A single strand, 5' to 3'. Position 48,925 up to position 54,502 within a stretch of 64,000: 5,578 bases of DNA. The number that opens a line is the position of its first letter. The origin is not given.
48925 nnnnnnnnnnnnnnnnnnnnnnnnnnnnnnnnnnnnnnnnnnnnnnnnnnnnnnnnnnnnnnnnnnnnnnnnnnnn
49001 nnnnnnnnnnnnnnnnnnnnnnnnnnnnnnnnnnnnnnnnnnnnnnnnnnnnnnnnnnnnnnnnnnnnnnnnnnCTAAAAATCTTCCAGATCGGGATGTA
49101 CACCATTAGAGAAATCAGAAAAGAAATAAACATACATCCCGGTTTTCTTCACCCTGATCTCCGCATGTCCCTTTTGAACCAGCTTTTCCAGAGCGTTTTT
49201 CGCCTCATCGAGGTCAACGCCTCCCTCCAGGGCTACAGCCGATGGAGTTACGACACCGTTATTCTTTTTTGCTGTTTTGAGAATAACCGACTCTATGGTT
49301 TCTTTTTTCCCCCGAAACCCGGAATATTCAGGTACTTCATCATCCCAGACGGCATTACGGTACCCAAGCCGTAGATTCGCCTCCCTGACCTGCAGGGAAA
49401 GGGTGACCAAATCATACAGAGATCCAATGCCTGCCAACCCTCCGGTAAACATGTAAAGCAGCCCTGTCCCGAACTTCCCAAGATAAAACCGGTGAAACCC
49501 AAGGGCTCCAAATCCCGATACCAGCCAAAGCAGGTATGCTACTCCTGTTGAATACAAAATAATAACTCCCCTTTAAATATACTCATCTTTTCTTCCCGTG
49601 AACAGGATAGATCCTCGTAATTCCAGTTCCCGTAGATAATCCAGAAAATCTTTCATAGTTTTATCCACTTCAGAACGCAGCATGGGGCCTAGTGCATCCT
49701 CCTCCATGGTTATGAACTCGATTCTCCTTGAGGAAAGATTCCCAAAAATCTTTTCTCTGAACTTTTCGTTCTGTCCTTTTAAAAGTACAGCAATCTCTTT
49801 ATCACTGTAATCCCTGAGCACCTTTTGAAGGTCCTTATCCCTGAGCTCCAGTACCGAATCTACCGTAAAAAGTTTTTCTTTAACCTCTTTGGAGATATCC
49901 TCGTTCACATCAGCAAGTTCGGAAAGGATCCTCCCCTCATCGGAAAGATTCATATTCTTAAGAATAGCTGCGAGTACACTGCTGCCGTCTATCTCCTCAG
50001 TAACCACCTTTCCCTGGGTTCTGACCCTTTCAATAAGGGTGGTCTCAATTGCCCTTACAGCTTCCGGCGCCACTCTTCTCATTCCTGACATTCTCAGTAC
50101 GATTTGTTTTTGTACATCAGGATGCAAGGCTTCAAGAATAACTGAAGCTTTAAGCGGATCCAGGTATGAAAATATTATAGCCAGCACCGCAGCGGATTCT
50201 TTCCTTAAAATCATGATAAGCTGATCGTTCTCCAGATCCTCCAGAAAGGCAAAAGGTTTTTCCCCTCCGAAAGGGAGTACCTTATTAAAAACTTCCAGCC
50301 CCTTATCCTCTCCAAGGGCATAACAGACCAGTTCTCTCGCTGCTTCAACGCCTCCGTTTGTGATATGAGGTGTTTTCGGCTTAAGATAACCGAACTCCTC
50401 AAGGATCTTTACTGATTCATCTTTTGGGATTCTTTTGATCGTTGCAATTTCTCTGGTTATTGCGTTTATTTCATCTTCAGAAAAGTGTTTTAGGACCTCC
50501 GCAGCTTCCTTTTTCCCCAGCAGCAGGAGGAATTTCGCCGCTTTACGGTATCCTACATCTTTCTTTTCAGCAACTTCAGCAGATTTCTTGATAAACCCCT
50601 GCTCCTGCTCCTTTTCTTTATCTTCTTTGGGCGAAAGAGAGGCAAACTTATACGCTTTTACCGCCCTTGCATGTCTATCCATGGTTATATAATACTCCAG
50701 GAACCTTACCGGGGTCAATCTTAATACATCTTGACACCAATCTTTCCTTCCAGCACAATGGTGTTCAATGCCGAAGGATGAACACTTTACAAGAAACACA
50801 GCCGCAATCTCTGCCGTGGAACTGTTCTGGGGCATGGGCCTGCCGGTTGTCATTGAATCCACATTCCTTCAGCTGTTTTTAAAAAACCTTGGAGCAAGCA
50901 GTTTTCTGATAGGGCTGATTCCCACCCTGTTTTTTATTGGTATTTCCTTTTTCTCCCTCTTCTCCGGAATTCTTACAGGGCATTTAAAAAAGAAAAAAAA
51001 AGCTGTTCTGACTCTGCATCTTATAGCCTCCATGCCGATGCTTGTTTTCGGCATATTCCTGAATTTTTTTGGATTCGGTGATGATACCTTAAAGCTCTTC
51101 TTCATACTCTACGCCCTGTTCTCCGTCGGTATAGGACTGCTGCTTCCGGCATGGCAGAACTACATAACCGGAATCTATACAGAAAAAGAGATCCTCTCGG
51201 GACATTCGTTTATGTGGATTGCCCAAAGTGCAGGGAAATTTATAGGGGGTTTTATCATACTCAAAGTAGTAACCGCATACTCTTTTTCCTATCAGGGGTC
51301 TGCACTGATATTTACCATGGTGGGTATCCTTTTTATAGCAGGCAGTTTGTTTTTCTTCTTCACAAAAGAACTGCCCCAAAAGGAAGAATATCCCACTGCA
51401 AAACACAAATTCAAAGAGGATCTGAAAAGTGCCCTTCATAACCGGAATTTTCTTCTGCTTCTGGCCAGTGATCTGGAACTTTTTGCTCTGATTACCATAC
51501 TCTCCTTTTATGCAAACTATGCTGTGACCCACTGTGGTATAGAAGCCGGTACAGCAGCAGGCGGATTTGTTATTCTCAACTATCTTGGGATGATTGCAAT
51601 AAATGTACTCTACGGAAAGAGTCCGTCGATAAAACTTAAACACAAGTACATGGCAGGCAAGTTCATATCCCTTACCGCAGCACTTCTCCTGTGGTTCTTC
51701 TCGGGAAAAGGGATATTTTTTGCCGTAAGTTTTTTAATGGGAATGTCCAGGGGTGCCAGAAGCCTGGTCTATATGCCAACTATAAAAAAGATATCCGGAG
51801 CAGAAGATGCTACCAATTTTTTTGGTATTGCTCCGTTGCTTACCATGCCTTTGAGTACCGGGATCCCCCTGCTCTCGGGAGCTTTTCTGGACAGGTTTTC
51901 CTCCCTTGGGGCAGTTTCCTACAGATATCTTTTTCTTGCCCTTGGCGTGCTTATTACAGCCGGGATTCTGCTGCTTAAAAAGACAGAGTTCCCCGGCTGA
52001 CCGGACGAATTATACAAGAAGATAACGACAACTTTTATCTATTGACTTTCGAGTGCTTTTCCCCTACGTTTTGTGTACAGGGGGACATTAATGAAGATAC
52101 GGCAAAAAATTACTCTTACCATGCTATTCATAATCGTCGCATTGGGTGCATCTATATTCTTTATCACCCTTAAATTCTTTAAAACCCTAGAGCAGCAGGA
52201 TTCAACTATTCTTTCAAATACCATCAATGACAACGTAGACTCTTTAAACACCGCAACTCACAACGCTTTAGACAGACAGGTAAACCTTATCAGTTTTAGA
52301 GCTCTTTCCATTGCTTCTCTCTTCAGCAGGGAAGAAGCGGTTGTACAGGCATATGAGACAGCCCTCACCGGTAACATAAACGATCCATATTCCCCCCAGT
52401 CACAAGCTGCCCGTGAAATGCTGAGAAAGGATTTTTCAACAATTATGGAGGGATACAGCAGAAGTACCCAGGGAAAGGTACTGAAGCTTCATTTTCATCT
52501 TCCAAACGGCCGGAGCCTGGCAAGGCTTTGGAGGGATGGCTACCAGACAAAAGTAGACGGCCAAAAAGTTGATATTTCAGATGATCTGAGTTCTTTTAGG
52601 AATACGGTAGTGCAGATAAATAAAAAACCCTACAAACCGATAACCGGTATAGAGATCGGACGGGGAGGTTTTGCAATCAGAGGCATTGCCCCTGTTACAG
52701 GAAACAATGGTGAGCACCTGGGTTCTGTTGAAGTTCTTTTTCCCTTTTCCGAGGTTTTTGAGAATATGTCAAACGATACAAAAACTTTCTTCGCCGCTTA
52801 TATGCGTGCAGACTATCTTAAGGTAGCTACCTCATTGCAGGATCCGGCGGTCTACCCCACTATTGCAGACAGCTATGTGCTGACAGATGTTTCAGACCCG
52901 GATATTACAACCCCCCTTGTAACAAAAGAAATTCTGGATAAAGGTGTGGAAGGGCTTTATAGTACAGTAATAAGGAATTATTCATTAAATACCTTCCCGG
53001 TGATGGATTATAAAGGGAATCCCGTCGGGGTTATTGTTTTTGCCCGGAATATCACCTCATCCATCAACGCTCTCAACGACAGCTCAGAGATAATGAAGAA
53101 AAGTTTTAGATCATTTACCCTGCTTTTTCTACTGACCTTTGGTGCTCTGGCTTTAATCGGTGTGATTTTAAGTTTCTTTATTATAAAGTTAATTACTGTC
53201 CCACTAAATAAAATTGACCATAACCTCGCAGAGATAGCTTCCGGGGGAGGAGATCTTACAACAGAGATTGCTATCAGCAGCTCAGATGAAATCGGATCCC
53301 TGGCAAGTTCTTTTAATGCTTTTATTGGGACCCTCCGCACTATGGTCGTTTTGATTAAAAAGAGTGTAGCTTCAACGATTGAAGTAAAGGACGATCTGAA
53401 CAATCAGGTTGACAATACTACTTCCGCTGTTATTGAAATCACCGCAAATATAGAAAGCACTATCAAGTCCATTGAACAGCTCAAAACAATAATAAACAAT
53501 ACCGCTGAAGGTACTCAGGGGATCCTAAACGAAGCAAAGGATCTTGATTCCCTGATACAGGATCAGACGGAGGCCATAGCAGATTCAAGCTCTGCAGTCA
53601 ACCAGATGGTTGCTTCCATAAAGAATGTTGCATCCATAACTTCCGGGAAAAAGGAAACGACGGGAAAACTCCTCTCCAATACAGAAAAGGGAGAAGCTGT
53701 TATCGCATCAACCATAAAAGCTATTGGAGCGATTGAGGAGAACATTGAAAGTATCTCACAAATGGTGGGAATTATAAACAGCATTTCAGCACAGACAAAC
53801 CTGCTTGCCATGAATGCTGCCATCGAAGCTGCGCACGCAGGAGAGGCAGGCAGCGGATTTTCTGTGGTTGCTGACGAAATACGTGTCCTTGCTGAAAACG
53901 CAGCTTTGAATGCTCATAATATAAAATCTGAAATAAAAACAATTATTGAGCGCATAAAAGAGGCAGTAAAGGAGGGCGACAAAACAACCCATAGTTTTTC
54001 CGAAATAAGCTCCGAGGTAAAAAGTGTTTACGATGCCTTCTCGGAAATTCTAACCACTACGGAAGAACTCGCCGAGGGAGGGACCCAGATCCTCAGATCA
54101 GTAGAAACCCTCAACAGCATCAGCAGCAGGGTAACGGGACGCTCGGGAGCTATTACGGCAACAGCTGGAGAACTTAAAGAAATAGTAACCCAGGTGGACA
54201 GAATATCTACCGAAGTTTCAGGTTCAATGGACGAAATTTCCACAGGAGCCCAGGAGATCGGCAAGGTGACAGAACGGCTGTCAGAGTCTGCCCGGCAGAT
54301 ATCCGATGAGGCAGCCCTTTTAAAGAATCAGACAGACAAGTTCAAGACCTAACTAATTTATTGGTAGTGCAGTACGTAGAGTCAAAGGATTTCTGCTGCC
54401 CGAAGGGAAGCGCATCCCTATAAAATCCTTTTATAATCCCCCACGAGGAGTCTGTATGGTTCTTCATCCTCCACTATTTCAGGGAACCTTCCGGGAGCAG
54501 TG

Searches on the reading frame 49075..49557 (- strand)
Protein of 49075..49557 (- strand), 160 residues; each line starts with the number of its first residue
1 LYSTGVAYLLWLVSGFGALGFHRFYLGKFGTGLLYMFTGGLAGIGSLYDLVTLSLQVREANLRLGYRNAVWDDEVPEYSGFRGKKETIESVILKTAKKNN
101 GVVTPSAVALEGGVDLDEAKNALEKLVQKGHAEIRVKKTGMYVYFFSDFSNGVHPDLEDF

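Call 98: search_protein_families(library=pfam, proteins=[window:49075-49557:-], max_evalue=0.00001)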
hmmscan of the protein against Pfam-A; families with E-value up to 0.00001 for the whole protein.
window:49075-49557:- (160 aa): 1 family
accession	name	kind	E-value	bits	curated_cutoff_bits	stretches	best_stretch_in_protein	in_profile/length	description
PF05154.21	TM2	-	2.9e-14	53.5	27.9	1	2-51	3-51/51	TM2 domain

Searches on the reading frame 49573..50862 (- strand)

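Call 98: search_protein_families(library=pfam, proteins=[window:49573-50862:-], max_evalue=0.00001)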
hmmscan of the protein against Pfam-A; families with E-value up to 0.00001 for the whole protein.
window:49573-50862:- (429 aa): 4 families
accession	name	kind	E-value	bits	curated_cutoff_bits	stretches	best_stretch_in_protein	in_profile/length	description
PF14842.11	FliG_N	-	1.1e-34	119.5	25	1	104-204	4-104/104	FliG N-terminal domain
PF01706.21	FliG_C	-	2.3e-26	92.6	23.3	1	315-419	2-106/108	FliG C-terminal domain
PF14841.11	FliG_M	-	2.3e-22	79.4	25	1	213-284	2-73/76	FliG middle domain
PF03448.22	MgtE_N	-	4.1e-06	27.7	25.9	0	206-259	9-62/102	MgtE intracellular N domain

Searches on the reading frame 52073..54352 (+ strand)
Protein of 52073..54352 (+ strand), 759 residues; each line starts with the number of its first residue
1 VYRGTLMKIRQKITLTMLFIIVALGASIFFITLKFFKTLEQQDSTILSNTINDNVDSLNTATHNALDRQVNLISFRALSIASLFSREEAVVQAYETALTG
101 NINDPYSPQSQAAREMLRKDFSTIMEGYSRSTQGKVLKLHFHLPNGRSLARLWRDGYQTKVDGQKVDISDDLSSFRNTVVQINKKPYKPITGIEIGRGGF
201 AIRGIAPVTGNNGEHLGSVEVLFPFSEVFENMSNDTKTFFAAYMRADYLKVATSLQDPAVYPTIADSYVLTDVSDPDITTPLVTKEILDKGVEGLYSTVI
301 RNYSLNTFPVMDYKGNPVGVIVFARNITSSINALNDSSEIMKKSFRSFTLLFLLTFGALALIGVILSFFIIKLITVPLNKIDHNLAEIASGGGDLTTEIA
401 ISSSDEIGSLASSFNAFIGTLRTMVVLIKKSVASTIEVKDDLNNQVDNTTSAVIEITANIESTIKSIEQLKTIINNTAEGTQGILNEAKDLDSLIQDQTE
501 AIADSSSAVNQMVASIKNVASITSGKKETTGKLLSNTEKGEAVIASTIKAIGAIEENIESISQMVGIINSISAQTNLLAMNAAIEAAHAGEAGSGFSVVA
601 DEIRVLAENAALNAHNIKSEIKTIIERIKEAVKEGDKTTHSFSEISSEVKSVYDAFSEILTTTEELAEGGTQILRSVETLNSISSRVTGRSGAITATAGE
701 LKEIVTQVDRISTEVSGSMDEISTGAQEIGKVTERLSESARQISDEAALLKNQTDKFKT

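Call 112: search_protein_families(library=pfam, proteins=[window:52073-54352:+], max_evalue=0.0001)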
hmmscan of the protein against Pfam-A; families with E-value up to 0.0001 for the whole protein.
window:52073-54352:+ (759 aa): 3 families
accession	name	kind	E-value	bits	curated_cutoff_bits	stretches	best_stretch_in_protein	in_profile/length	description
PF00015.26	MCPsignal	-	6.1e-35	121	34.6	1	536-683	10-171/172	Methyl-accepting chemotaxis protein (MCP) signalling domain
PF14827.12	dCache_3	-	6.2e-15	55.9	25.7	1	111-330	45-238/239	Double sensory domain of two-component sensor kinase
PF00672.30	HAMP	-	2.5e-12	47.3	25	1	369-422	1-52/53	HAMP domain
